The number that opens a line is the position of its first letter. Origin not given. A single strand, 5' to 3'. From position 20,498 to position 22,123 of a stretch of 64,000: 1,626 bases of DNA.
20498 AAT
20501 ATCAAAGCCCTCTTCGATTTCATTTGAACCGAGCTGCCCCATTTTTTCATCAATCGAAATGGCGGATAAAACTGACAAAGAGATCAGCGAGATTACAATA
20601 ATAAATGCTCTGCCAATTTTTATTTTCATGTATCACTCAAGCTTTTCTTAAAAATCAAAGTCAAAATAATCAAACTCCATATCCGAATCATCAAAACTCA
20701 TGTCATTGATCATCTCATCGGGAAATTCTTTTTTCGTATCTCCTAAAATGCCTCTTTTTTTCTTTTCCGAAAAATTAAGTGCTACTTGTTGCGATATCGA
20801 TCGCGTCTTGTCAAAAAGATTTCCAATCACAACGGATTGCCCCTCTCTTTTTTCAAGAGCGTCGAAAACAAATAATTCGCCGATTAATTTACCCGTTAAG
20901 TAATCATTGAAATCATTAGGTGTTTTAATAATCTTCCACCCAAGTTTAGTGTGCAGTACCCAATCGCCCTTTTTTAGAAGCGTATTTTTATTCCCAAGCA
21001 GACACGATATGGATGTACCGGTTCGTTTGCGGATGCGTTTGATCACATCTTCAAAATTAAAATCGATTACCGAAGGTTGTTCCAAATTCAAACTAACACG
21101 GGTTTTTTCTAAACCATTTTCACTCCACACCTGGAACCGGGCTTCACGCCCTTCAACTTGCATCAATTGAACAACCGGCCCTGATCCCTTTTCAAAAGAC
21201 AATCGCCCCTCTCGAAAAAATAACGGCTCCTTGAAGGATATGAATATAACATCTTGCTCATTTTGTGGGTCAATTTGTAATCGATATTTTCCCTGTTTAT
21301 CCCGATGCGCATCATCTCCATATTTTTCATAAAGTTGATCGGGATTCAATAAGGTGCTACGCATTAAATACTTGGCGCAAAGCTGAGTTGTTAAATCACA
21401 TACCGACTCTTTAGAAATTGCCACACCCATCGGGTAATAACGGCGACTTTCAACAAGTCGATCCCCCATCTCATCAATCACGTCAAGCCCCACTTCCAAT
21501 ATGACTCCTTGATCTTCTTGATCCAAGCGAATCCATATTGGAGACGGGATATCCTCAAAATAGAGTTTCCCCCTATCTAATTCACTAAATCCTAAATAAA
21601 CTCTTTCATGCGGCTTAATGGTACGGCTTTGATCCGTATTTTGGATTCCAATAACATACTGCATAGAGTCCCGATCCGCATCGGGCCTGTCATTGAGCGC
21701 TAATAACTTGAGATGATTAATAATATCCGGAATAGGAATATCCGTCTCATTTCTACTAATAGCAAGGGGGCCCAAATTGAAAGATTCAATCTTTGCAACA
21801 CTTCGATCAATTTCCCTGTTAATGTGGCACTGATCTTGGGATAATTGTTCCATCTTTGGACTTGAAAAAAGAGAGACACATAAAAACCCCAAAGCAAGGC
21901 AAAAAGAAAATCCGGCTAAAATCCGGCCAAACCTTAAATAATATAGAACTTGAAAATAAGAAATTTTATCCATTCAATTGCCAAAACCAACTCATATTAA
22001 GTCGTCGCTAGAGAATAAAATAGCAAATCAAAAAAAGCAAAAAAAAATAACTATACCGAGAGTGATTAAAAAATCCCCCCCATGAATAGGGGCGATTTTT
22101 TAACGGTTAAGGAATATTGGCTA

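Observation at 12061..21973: T2SS operon runs, with no convincing terminator, into an O-methyltransferase and three tandem 4-TM paralogues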

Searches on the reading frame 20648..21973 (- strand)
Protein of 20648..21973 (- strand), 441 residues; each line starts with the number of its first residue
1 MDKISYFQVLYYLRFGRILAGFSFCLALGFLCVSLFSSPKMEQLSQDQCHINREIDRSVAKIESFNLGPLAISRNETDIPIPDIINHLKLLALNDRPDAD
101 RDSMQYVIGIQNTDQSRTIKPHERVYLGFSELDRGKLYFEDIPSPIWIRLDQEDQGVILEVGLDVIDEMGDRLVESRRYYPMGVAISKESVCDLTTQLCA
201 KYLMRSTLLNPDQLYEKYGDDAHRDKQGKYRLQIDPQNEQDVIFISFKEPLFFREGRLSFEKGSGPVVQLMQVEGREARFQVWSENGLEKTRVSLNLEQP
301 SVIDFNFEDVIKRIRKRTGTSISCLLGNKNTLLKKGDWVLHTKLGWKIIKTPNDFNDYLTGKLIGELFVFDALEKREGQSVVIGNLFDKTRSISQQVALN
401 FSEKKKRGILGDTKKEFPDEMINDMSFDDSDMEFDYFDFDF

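Call 3: search_protein_families(library=pfam, proteins=[window:20648-21973:-], max_evalue=0.1)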
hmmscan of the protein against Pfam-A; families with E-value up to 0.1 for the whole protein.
window:20648-21973:- (441 aa): 0 families

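Call 7: search_protein_families(library=ncbifam, proteins=[window:20648-21973:-], max_evalue=0.01)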
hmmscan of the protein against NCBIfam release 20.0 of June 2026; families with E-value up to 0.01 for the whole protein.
window:20648-21973:- (441 aa): 0 families
